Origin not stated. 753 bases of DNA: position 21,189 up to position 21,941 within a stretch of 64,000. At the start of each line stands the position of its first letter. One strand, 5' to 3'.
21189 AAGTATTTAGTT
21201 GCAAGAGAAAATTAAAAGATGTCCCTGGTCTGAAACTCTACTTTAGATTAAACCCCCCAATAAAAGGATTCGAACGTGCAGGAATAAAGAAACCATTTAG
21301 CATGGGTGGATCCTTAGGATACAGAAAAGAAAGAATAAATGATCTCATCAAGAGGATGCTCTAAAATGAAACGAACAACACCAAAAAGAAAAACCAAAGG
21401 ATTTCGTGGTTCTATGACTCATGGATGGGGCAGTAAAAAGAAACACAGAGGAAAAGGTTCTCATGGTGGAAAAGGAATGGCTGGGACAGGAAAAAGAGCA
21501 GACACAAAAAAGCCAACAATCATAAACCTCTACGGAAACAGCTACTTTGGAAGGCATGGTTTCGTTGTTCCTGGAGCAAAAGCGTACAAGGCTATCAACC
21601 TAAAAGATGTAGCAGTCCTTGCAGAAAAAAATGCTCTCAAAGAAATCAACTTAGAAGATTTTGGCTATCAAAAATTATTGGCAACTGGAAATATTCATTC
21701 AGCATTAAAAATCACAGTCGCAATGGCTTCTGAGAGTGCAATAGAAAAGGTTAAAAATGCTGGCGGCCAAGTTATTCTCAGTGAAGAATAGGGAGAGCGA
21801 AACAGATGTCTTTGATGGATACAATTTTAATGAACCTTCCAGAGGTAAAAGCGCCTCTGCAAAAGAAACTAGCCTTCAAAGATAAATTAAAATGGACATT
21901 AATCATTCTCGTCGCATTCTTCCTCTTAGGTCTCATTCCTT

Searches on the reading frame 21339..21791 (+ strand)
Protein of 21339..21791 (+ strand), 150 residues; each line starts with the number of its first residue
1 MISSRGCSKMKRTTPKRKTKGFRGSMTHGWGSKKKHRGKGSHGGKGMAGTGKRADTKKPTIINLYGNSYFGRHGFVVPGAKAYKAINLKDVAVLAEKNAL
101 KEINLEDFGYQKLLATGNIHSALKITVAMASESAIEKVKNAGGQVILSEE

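Call 87: search_protein_families(library=pfam, proteins=[window:21339-21791:+], max_evalue=0.001)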
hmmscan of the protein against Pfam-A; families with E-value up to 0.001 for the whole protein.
window:21339-21791:+ (150 aa): 1 family
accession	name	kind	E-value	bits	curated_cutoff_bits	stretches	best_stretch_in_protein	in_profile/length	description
PF00828.25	Ribosomal_L27A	-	5.4e-14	52.8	21.5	1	86-146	2-72/72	Ribosomal proteins 50S-L15, 50S-L18e, 60S-L27A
